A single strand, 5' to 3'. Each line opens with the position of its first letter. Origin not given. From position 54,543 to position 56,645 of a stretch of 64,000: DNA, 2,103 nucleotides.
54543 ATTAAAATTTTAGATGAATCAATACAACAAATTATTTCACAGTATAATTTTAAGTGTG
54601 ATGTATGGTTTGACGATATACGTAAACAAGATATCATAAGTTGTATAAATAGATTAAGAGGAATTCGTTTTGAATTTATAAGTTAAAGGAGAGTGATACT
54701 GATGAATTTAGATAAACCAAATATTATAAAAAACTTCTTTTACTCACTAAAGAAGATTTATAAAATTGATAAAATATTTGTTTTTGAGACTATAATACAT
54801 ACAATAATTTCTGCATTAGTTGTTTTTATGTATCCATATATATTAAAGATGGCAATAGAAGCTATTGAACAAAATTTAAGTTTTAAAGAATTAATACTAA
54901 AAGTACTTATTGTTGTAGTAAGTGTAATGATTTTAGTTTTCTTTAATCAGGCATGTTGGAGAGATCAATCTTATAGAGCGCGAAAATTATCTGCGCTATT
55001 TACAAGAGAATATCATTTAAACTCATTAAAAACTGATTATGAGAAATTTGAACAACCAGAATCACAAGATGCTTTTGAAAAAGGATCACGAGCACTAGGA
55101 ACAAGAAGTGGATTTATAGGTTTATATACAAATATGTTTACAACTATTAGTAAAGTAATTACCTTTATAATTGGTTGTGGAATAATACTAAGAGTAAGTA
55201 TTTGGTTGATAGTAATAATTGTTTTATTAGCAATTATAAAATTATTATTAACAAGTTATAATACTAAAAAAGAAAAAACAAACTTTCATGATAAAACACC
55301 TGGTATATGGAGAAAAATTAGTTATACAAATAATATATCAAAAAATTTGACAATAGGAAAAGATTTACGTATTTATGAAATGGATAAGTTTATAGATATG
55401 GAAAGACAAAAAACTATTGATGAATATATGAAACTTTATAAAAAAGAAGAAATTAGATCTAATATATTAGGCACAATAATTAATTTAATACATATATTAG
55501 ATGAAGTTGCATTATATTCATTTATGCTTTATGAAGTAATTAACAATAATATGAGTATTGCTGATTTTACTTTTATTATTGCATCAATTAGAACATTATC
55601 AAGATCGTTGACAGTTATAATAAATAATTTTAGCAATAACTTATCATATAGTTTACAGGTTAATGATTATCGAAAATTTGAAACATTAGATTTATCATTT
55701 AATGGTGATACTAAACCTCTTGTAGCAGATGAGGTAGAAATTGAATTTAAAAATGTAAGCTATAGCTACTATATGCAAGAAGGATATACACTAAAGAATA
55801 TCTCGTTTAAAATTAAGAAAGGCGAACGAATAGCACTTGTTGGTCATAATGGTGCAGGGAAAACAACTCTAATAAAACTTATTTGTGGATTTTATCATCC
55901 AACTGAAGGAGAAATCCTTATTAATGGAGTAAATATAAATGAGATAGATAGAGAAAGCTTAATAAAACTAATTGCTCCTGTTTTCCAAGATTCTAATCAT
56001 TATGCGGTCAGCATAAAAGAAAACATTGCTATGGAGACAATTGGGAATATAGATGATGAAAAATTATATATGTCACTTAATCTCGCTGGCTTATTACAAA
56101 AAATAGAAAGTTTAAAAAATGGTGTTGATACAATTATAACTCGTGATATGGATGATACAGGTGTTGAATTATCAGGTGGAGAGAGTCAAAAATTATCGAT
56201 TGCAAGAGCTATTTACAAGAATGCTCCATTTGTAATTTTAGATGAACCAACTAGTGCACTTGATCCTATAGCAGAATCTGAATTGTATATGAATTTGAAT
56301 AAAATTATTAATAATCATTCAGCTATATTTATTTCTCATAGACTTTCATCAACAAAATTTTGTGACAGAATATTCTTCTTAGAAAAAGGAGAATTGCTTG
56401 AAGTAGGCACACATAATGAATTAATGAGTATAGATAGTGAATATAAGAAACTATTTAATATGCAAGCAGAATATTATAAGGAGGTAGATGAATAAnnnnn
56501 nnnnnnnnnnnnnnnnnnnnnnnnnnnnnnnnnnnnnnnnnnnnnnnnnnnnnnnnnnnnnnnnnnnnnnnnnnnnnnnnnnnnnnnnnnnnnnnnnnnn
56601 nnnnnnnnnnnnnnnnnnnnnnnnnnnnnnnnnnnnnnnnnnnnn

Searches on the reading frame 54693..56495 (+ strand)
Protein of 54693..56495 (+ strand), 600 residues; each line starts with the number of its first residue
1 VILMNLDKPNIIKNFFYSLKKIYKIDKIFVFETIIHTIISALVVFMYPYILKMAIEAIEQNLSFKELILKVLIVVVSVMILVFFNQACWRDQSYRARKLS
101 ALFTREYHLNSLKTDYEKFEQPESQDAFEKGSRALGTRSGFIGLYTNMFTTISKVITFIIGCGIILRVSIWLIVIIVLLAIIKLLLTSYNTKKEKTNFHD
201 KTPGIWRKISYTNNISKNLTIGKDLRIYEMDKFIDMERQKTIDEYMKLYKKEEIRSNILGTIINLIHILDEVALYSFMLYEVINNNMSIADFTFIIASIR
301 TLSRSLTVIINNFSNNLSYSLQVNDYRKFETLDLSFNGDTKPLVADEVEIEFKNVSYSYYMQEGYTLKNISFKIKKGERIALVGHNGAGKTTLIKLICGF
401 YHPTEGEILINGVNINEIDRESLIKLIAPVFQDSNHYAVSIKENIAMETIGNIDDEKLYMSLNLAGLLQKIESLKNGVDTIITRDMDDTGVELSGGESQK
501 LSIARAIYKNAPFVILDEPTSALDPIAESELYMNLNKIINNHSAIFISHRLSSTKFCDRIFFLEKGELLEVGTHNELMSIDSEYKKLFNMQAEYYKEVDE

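Call 5: search_protein_families(library=pfam, proteins=[window:54693-56495:+], max_evalue=0.01)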
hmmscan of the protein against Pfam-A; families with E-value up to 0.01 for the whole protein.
window:54693-56495:+ (600 aa): 5 families
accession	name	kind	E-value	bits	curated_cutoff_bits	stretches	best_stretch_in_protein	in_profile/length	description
PF00005.33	ABC_tran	-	2.6e-34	119.2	25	1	367-521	1-137/137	ABC transporter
PF02463.25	SMC_N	-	4.5e-07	29.9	40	1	379-561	26-209/220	RecF/RecN/SMC N terminal domain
PF13304.12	AAA_21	-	2.2e-05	25.1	27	0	381-397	3-19/304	AAA domain, putative AbiEii toxin, Type IV TA system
PF00664.28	ABC_membrane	-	0.0069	16.5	28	0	33-305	4-273/274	ABC transporter transmembrane region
PF03193.22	RsgA_GTPase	-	0.0098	16.2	30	0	357-399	84-128/174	RsgA GTPase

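Call 50: search_protein_families(library=ncbifam, proteins=[window:54693-56495:+], max_evalue=0.001)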
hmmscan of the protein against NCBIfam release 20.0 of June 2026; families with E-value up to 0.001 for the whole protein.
window:54693-56495:+ (600 aa): 186 families (the best 25 are shown)
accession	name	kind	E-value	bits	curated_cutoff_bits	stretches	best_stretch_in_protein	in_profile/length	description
TIGR02203.1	MsbA_lipidA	equivalog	1.5e-73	248.2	602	1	142-592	126-570/572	lipid A export permease/ATP-binding protein MsbA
NF010178.0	PRK13657.1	equivalog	1.6e-62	211.8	733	1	26-591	17-570/588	glucan ABC transporter ATP-binding protein/ permease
TIGR03375.1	type_I_sec_LssB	subfamily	3.1e-61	207.6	693.1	1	158-579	275-690/696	type I secretion system permease/ATPase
NF008381.0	PRK11176.1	equivalog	3.4e-60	204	867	1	151-592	145-580/582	lipid A ABC transporter ATP-binding protein/permease MsbA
TIGR03796.1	NHLM_micro_ABC1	equivalog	3.7e-60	203.9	853.3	1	37-588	163-709/710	NHLP family bacteriocin export ABC transporter peptidase/permease/ATPase subunit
TIGR02204.1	MsbA_rel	hypoth_equivalog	4.7e-59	200.5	780.4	1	345-591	333-575/576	ABC transporter, permease/ATP-binding protein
NF008364.0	PRK11160.1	equivalog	1.2e-58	199.2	630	1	149-588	142-572/575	heme ABC transporter ATP-binding protein/permease CydC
NF045513.1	HepA_fam_ABC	equivalog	2.5e-58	198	725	1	148-591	172-609/610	heterocyst formation ABC transporter subunit HepA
TIGR01846.1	type_I_sec_HlyB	subfamily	9.1e-57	192.8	725.55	1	32-593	143-694/694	type I secretion system permease/ATPase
TIGR01192.1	chvA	subfamily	1.8e-56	192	585.4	1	24-589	15-568/585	glucan export ABC transporter ATP-binding protein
TIGR03797.1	NHLM_micro_ABC2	equivalog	1.1e-55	189.4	709.4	1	32-591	144-685/686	NHLP bacteriocin export ABC transporter permease/ATPase subunit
TIGR00958.1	3a01208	subfamily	7.8e-54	183.1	874.6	1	21-587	154-710/711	antigen peptide transporter 2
TIGR02857.1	CydD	equivalog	5.8e-52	177.3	435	1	339-561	310-527/529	thiol reductant ABC exporter subunit CydD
TIGR01842.1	type_I_sec_PrtD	subfamily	6.7e-52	176.7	510.15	1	148-578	119-541/544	type I secretion system permease/ATPase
NF052233.1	CphA_assoc_ABC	equivalog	4.8e-50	170.7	880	1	152-595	312-747/766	cyanophycin metabolism-associated ABC transporter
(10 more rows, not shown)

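Call 51: search_solved_structures(query=window:54693-56495:+, max_evalue=1e-20)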
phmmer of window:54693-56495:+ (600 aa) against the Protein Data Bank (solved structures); distinct sequences matched with E-value up to 1e-20: 314 (the best 60 are shown).
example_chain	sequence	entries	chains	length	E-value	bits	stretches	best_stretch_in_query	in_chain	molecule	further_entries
7niu_A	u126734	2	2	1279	6.1e-76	259.5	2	239-592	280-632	Isoform 2 of Phosphatidylcholine translocator ABCB4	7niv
6s7p_A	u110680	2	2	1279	3.8e-75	256.9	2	239-592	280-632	Phosphatidylcholine translocator ABCB4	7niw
4f4c_A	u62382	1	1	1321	3.7e-74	253.7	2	348-591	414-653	Multidrug resistance protein pgp-1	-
9ody_A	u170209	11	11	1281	1.4e-73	251.8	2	328-595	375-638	ATP-binding cassette, sub-family B (MDR/TAP), member 4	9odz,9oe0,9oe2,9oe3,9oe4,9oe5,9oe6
9nfi_A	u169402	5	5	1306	1.6e-73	251.6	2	239-592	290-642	Permeability Glycoprotein (P-gp)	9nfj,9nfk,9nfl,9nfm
9oe1_A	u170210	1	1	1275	3.7e-73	250.4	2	325-595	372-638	ATP-binding cassette, sub-family B (MDR/TAP), member 4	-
6qex_A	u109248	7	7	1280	5.4e-73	249.8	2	240-592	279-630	Multidrug resistance protein 1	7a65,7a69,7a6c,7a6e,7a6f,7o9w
8gmg_A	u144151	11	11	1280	5.4e-73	249.8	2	240-592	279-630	ATP-dependent translocase ABCB1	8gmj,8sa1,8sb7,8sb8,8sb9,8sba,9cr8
8y6h_A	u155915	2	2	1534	7.2e-73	249.4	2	240-592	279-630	ATP-dependent translocase ABCB1,mNeonGreen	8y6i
6fn1_A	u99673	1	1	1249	1.6e-72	248.3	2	242-591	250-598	Human-mouse chimeric ABCB1 (ABCBHM)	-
6fn4_A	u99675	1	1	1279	1.7e-72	248.2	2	242-591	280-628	Apo form of Human-mouse chimeric ABCB1 (ABCB1HM) in complex with Antigen binding fragment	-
8sa0_A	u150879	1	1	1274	2.3e-72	247.8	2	240-592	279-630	ATP-dependent translocase ABCB1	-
6c0v_A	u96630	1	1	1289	3e-72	247.4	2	240-592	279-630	Multidrug resistance protein 1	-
6qee_A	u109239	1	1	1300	5.6e-72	246.5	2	242-591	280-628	ABCB1HM-EQ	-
6ujp_A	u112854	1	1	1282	1.5e-71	245.1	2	240-591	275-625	ATP-dependent translocase ABCB1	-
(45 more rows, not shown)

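Call 61: search_protein_families(library=padloc, proteins=[window:54693-56495:+], max_evalue=0.001)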
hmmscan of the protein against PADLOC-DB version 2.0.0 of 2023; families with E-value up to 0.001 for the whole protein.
window:54693-56495:+ (600 aa): 5 families
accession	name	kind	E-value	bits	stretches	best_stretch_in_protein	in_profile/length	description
PDLC04135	mad3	-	1.1e-31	108.7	2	467-585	236-364/374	mads_3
PDLC02914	ATPase-Toprim_I-B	-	1.4e-09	35.7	1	493-565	185-261/443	-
PDLC04140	mad8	-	3.3e-09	34.7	1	366-553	16-236/314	mads_8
PDLC02335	AbiLi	-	4.5e-06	24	1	320-594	52-276/326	AbiLi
PDLC02980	AriA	-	9.6e-05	20.5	0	381-399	3-21/304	-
